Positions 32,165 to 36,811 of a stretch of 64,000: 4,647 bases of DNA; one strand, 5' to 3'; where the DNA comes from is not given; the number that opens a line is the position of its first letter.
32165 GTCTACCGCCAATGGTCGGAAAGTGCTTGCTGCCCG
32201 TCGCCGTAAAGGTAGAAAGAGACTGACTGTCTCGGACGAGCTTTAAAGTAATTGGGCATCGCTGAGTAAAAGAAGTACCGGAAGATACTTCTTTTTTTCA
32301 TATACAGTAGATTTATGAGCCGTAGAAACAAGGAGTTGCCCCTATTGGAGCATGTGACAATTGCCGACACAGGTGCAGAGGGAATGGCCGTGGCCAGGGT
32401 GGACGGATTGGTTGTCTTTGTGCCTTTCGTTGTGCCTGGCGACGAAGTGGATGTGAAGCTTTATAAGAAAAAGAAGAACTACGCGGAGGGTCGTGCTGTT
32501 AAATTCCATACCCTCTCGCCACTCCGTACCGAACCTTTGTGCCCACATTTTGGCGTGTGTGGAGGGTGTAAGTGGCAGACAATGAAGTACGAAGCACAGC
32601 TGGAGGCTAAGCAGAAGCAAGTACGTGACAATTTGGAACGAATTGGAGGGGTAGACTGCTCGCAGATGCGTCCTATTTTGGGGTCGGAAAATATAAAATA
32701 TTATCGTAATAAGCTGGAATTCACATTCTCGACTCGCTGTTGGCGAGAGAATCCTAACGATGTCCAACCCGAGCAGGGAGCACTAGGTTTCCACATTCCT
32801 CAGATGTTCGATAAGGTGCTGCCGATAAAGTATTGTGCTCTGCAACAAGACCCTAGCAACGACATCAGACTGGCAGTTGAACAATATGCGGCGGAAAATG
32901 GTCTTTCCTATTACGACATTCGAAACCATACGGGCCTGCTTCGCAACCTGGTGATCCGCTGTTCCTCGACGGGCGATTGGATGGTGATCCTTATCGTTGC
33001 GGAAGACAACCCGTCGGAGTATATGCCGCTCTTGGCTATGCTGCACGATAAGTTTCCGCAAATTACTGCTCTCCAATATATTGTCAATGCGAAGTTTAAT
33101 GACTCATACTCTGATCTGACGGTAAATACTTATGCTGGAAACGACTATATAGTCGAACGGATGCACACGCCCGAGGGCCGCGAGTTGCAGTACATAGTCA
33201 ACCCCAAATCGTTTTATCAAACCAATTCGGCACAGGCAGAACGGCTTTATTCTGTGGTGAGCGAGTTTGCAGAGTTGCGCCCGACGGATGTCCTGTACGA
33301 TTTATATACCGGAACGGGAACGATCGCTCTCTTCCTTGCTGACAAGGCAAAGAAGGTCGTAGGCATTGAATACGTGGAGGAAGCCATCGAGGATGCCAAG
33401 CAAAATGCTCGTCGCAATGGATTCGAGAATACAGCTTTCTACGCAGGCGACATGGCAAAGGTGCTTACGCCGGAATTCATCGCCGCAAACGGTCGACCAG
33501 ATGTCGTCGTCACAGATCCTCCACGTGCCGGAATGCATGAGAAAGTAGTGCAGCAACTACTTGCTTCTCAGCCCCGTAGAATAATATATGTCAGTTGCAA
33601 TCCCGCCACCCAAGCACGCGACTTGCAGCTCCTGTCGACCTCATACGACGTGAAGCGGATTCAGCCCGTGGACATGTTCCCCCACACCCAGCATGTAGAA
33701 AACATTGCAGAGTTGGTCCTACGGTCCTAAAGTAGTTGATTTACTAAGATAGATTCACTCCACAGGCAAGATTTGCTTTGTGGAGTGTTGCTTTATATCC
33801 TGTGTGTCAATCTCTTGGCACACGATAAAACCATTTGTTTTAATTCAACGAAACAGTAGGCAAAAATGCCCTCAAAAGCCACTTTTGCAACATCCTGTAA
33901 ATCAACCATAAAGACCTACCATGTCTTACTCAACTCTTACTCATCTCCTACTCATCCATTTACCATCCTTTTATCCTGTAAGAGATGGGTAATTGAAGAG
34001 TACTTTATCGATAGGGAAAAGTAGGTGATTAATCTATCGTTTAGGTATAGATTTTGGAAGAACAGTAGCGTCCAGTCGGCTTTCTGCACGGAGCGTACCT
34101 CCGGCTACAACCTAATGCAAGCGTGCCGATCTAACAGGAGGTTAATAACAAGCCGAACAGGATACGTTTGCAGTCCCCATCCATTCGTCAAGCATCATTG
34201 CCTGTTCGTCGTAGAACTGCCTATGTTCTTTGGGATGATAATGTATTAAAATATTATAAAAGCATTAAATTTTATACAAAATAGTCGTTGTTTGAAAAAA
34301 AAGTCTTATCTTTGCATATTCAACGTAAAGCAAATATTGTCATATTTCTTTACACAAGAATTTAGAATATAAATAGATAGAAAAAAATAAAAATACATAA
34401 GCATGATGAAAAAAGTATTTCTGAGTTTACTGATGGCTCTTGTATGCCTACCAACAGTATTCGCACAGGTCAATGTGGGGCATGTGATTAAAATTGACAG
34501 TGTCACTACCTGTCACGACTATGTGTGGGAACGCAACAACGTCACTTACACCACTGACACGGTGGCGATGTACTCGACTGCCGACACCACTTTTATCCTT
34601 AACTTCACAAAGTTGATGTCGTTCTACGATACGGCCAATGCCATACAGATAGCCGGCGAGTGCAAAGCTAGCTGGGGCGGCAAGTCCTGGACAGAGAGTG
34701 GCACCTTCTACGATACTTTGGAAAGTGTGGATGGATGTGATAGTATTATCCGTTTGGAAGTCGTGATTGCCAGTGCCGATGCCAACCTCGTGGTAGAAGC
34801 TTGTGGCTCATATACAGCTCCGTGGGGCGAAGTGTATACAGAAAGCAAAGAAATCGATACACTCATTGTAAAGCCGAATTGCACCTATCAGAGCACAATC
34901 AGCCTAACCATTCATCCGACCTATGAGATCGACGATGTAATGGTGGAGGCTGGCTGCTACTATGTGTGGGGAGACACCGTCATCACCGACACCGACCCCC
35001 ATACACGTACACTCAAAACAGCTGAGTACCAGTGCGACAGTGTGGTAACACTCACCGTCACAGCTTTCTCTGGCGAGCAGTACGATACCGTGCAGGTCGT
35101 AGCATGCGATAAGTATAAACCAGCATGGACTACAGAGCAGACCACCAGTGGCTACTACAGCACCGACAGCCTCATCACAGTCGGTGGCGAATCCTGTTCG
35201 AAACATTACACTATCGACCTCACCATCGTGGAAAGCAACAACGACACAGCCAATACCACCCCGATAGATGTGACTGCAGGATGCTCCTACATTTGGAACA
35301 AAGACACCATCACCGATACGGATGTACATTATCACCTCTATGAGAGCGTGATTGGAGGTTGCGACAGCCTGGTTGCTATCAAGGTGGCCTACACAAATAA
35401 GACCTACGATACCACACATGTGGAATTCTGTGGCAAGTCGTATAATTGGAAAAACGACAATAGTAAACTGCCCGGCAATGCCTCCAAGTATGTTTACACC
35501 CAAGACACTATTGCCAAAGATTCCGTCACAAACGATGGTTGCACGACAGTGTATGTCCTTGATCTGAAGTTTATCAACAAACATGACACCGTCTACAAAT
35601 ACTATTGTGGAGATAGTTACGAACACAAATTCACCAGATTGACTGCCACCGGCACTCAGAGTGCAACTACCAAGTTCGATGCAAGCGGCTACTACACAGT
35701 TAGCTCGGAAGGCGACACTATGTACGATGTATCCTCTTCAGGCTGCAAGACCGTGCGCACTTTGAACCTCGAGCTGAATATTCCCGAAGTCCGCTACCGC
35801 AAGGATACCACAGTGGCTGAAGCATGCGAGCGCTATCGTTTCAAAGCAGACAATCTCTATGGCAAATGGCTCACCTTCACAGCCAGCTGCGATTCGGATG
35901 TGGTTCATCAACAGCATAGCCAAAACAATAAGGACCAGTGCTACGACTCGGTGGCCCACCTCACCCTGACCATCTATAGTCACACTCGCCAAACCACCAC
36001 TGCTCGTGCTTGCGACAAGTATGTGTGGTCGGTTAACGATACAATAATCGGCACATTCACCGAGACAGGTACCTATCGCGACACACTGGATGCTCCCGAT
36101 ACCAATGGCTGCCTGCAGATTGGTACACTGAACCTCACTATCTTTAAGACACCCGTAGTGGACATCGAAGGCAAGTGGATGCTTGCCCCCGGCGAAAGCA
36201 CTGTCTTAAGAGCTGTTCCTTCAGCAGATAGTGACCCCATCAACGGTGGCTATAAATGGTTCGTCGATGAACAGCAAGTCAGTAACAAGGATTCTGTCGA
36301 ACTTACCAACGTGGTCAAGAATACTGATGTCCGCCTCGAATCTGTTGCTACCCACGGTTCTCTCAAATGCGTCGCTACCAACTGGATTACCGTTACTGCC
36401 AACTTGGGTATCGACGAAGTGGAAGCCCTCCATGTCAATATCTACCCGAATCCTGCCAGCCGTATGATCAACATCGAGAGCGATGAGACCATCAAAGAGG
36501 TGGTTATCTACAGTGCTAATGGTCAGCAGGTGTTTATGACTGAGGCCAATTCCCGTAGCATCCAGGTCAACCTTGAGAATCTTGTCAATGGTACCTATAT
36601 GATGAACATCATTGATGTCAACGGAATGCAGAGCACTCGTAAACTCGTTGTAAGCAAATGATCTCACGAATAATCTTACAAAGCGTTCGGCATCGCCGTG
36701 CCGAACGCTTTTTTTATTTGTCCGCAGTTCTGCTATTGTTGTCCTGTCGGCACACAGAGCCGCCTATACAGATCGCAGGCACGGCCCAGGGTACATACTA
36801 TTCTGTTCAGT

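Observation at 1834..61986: Dispersed family of 11-bp phased tandem arrays, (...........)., in intergenic regions, mostly upstream of exported-protein genes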

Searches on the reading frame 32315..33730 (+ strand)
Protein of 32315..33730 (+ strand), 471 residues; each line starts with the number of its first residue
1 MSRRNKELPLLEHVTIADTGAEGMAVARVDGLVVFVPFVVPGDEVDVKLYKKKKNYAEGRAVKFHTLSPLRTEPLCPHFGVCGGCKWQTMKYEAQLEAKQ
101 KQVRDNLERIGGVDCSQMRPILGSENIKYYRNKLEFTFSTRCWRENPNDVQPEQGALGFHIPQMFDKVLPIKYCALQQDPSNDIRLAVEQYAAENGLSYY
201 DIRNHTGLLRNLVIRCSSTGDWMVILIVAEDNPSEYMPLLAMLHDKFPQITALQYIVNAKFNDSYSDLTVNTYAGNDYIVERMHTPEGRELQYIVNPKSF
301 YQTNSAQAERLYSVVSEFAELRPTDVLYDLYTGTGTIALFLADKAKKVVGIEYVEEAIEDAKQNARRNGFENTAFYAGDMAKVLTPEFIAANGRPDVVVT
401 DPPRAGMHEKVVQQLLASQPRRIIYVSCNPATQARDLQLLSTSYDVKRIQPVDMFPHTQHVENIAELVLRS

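Call 40: search_protein_families(library=pfam, proteins=[window:32315-33730:+])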
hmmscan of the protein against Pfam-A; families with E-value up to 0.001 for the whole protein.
window:32315-33730:+ (471 aa): 12 families
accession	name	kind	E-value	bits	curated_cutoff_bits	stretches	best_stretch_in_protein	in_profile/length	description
PF05958.17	tRNA_U5-meth_tr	-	1.2e-24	87.4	23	1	275-463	155-350/357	tRNA (Uracil-5-)-methyltransferase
PF13847.12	Methyltransf_31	-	1.3e-13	51.3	27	1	325-401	5-81/145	Methyltransferase domain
PF01938.26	TRAM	-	1.8e-09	37.7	21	1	14-62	10-61/61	TRAM domain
PF13649.12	Methyltransf_25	-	1.5e-07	32.4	27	1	329-385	3-60/97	Methyltransferase domain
PF05175.20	MTS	-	5.3e-06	26.6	23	1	326-418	34-125/170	Methyltransferase small domain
PF01170.24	UPF0020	-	2.3e-05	24.6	22.3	0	345-403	76-130/197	RMKL-like, methyltransferase domain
PF01135.25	PCMT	-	5.9e-05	23.4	20.3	1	291-379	41-132/210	Protein-L-isoaspartate(D-aspartate) O-methyltransferase (PCMT)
PF09445.16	Methyltransf_15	-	0.00015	21.8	22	1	326-407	3-84/165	RNA cap guanine-N2 methyltransferase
PF00398.26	RrnaAD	-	0.0003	20.4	24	1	309-420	16-125/263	Ribosomal RNA adenine dimethylase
PF03602.21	Cons_hypoth95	-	0.00048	20.3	24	1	325-424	44-148/182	Conserved hypothetical protein 95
PF02475.24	TRM5-TYW2_MTfase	-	0.0005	20.5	28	0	300-385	17-100/164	TRM5/TYW2 methyltransferase domain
PF08241.18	Methyltransf_11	-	0.00055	21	21.2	0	332-382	5-53/95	Methyltransferase domain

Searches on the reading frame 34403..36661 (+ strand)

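Call 40: search_protein_families(library=pfam, proteins=[window:34403-36661:+])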
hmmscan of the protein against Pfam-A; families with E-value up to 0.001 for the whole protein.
window:34403-36661:+ (752 aa): 1 family
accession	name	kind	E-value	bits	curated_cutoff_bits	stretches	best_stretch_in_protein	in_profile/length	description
PF18962.6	Por_Secre_tail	-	3.2e-12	47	27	1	680-750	1-75/75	Secretion system C-terminal sorting domain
